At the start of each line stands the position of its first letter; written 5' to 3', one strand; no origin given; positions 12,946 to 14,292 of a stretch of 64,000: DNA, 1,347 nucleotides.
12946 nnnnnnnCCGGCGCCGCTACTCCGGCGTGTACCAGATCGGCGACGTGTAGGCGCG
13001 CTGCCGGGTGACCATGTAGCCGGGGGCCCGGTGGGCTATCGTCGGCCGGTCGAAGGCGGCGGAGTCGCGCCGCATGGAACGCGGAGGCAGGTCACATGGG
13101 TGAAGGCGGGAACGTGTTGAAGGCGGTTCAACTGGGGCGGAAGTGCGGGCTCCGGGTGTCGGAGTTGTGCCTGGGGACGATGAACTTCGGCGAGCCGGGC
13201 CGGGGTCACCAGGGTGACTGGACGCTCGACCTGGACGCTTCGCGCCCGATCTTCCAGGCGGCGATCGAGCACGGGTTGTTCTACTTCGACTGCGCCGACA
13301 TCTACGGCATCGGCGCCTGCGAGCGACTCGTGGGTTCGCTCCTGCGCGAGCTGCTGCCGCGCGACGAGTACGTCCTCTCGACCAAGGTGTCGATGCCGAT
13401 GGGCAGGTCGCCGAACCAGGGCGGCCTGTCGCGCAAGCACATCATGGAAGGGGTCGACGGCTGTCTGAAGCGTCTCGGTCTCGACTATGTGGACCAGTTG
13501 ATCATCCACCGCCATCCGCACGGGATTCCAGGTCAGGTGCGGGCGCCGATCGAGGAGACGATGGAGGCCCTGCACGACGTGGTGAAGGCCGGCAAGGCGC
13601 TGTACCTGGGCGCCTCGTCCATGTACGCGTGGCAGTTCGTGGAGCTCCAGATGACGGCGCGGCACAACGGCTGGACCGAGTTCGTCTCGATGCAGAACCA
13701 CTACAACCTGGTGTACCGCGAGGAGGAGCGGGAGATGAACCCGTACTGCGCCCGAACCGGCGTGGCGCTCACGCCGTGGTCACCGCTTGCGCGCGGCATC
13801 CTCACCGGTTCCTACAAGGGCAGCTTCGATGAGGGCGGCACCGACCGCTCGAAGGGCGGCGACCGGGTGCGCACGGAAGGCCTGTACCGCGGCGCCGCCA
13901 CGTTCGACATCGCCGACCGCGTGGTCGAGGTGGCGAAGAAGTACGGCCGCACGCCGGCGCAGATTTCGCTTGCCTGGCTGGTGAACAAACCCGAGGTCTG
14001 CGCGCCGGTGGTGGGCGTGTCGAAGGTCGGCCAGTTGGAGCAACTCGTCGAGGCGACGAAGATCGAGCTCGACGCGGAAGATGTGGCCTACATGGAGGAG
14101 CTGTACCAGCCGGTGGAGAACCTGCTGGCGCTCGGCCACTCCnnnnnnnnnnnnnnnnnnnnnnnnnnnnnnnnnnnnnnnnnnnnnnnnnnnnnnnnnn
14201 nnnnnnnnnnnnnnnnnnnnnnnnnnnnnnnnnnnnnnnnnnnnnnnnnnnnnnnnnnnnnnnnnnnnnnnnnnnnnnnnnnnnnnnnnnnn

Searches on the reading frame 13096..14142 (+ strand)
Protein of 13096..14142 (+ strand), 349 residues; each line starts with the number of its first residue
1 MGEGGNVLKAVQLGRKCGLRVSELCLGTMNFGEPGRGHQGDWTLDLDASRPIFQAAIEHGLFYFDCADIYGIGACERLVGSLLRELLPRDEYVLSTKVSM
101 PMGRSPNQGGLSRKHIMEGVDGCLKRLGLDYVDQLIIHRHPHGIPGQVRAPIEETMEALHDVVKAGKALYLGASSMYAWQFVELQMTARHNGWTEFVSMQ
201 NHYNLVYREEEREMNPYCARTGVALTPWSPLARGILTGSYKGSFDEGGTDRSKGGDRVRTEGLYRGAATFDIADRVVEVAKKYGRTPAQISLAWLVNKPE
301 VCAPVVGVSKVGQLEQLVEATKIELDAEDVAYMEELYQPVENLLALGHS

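Call 78: search_protein_families(library=pfam, proteins=[window:13096-14142:+], max_evalue=0.00001)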
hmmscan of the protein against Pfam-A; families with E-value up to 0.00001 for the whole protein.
window:13096-14142:+ (349 aa): 1 family
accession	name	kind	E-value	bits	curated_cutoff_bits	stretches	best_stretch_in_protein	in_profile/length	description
PF00248.27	Aldo_ket_red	-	9.3e-66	222.3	24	1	23-337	1-290/291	Aldo/keto reductase family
